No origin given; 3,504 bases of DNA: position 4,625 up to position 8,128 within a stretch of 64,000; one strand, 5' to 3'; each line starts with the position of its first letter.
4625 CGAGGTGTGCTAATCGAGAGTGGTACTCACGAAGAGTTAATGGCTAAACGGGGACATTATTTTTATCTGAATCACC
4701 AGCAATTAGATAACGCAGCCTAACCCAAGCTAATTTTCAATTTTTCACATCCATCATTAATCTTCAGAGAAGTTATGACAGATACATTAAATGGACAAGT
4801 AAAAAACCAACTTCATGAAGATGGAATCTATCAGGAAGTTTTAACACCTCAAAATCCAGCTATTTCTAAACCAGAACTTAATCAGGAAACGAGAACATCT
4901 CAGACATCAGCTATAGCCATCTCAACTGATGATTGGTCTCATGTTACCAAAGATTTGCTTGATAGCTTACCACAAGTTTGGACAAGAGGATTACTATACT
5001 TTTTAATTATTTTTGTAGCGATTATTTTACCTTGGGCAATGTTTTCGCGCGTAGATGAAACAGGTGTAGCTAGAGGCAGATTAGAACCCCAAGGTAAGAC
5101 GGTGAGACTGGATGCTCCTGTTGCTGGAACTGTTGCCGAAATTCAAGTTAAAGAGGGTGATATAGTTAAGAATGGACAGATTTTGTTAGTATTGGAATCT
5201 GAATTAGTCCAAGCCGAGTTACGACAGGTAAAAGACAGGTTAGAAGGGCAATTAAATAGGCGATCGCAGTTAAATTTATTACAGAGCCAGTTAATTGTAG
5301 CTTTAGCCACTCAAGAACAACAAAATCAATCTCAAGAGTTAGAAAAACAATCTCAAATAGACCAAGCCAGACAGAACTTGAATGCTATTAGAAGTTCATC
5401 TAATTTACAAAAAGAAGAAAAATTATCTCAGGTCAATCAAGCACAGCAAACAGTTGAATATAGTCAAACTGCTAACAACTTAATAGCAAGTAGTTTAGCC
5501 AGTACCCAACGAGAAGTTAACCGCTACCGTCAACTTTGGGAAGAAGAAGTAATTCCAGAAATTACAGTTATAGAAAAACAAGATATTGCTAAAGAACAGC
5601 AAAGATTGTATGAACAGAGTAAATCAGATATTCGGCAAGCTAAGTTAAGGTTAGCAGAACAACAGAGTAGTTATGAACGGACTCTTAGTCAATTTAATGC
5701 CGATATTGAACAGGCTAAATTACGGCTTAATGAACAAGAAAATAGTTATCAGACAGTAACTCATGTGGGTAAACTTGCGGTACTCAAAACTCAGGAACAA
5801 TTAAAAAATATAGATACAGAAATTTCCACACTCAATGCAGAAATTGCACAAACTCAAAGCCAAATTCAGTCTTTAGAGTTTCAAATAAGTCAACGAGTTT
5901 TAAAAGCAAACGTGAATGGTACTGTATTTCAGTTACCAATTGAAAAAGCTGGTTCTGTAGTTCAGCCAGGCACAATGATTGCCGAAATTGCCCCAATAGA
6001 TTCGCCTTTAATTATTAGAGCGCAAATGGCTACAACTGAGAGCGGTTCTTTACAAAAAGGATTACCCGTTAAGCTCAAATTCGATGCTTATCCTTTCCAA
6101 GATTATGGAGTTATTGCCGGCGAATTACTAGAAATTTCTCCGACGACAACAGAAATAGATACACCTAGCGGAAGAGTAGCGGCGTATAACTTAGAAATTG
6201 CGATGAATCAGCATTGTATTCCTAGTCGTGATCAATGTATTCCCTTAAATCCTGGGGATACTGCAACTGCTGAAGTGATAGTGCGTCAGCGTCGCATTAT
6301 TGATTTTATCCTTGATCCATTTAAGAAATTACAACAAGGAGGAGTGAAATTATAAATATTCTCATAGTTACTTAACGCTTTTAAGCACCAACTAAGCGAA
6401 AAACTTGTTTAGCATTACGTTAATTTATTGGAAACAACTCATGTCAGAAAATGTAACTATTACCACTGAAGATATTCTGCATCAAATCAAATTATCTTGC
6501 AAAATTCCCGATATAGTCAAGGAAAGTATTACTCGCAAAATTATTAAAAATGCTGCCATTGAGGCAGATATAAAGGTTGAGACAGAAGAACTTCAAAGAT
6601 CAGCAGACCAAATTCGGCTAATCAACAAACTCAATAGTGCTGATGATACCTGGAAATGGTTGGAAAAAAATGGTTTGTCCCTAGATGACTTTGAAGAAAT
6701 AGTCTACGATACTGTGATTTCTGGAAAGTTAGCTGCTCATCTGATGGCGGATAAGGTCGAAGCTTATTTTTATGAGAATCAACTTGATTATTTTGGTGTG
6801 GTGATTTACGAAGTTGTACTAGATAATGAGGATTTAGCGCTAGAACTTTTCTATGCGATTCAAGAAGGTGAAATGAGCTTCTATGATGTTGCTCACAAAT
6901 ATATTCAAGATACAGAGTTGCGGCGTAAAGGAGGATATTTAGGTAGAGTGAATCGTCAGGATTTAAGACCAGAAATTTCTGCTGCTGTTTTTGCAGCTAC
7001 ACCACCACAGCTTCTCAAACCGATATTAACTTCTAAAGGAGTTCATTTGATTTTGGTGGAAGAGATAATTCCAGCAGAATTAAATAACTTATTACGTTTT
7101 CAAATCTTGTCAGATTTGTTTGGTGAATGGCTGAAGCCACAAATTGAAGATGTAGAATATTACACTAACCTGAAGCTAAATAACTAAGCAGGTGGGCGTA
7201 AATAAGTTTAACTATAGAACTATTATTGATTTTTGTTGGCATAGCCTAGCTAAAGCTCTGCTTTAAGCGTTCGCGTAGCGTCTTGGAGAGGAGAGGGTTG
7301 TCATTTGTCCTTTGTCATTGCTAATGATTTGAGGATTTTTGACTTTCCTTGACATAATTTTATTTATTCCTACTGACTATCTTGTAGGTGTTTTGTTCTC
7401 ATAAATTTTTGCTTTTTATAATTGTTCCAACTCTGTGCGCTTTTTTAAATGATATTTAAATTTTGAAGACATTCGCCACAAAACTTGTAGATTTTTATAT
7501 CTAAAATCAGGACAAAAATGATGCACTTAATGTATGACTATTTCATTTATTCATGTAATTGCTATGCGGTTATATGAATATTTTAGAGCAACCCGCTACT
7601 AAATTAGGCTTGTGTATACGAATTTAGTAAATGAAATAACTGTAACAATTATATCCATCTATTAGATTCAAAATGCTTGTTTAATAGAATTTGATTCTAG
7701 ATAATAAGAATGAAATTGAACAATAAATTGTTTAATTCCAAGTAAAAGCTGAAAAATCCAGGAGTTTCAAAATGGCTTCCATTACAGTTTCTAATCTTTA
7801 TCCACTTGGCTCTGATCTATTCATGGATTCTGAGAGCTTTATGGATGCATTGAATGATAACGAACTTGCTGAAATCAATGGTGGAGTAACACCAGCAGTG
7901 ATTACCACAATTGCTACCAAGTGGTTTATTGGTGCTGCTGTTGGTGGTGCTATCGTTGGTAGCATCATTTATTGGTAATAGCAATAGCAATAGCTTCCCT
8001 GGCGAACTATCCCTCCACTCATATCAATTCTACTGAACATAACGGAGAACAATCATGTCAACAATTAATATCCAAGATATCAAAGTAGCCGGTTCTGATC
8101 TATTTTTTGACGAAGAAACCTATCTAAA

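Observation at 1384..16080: Composite RiPP supercluster: one cNMP-domain C39 exporter, five GG-cleavable precursors from three leader families, two unrelated maturation modules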

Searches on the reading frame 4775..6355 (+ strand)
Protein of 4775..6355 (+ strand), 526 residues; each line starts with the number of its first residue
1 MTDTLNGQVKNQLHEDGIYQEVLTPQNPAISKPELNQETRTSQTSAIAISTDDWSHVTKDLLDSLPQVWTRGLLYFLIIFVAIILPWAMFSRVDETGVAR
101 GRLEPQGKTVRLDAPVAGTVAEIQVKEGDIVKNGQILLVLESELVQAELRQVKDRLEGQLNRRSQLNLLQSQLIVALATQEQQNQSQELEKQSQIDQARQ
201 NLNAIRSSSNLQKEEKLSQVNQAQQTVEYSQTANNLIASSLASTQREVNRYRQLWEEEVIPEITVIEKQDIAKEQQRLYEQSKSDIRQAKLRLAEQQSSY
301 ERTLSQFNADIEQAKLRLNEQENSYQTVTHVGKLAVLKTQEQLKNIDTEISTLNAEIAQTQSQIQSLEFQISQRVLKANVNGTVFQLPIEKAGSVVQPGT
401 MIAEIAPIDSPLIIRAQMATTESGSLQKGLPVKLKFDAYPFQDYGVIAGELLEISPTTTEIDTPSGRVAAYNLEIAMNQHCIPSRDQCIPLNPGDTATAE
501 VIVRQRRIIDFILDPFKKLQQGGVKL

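Call 3: search_protein_families(library=pfam, proteins=[window:4775-6355:+], max_evalue=0.01)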
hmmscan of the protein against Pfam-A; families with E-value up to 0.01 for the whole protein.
window:4775-6355:+ (526 aa): 4 families
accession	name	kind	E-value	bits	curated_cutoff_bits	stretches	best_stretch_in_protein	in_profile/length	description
PF13437.12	HlyD_3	-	6.5e-21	75.5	22.2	2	375-486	1-98/106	HlyD family secretion protein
PF13533.13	Biotin_lipoyl_2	-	3e-08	33.7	29.8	1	112-141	3-32/32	Biotin-lipoyl like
PF00364.28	Biotin_lipoyl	-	2.8e-06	27.5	22.1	1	110-140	43-73/73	Biotin-requiring enzyme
PF16576.10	HlyD_D23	-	0.00049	19.9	30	0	272-456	42-186/214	Barrel-sandwich domain of CusB or HlyD membrane-fusion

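Call 4: search_protein_families(library=ncbifam, proteins=[window:4775-6355:+], max_evalue=0.01)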
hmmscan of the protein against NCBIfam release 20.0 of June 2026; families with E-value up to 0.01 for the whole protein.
window:4775-6355:+ (526 aa): 25 families
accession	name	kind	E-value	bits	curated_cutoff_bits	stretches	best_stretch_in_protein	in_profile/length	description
TIGR01843.1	type_I_hlyD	subfamily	1.7e-64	218.4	208.65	2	301-521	201-416/422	HlyD family type I secretion periplasmic adaptor subunit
TIGR03794.1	NHLM_micro_HlyD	equivalog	5.5e-20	71.7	156.2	1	76-457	25-339/421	NHLP bacteriocin system secretion protein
TIGR01730.1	RND_mfp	subfamily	1.3e-19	70.4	94.9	2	298-459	60-215/322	efflux RND transporter periplasmic adaptor subunit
TIGR01000.1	bacteriocin_acc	subfamily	6.5e-17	61.5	258.85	1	73-462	24-407/457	bacteriocin secretion accessory protein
TIGR00998.1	8a0101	subfamily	1.5e-13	50.4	390.8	2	77-201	9-135/334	EmrA/EmrK family multidrug efflux transporter periplasmic adaptor subunit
NF002939.0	PRK03598.1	equivalog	2.6e-13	49.9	393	2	269-457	108-283/332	secretion protein HlyD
TIGR02971.1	heterocyst_DevB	subfamily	2.1e-10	40.5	129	1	98-210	2-114/327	ABC exporter membrane fusion protein, DevB family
NF007850.1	PRK10559.1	equivalog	8e-07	28.5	400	1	286-434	62-206/303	p-hydroxybenzoic acid efflux pump subunit AaeA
NF004547.1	PRK05889.1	equivalog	1.8e-06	28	75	1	115-140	45-70/71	biotin/lipoyl-binding carrier protein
TIGR00999.1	8a0102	subfamily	2.3e-06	27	319.3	1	106-149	89-133/271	CzcB/NccB family metal efflux transporter periplasmic adaptor subunit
NF008814.0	PRK11854.1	equivalog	9.2e-06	24.3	722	1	113-210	253-324/637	pyruvate dehydrogenase complex dihydrolipoyllysine-residue acetyltransferase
NF010643.0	PRK14040.1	subfamily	2.7e-05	22.8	892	1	108-154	525-571/595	oxaloacetate decarboxylase subunit alpha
NF011715.0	PRK15136.1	equivalog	5.2e-05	22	563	1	74-233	29-182/390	multidrug efflux MFS transporter periplasmic adaptor subunit EmrA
NF004173.0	PRK05641.1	equivalog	7.5e-05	23.3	199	1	112-154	87-129/153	putative acetyl-CoA carboxylase biotin carboxyl carrier protein subunit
TIGR01108.1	oadA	equivalog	0.0001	20.9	756.5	1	105-152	513-560/582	sodium-extruding oxaloacetate decarboxylase subunit alpha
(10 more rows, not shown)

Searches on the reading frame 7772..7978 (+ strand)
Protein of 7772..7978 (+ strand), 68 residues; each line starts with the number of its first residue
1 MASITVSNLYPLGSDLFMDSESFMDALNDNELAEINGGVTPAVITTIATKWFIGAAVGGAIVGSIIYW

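Call 5: search_protein_families(library=ncbifam, proteins=[window:7772-7978:+], max_evalue=1)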
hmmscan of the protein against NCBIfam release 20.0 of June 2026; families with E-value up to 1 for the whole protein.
window:7772-7978:+ (68 aa): 4 families
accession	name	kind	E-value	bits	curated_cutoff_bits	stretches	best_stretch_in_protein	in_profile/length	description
TIGR03949.1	bact_IIb_cerein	subfamily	7e-07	28.9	21.5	1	26-65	3-37/45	class IIb bacteriocin, lactobin A/cerein 7B family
TIGR01847.1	bacteriocin_sig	domain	0.011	16.4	15.7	1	27-38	4-15/15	bacteriocin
NF038034.1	lactGbeta_entB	subfamily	0.046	13.9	37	1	27-38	1-12/38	lactococcin G-beta/enterocin 1071B family bacteriocin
NF038035.1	lactGalph_entA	subfamily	0.68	10.1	37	0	27-38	1-12/35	lactococcin G-alpha/enterocin 1071A family bacteriocin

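Call 6: search_protein_families(library=pfam, proteins=[window:7772-7978:+], max_evalue=1)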
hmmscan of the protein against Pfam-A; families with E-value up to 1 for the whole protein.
window:7772-7978:+ (68 aa): 2 families
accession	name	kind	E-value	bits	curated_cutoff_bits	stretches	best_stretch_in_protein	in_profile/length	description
PF10439.15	Bacteriocin_IIc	-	4.2e-06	27.1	27.1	1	23-65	3-41/59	Bacteriocin class II with double-glycine leader peptide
PF04369.19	Lactococcin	-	0.0077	16.8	23.1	1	27-54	10-37/60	Lactococcin-like family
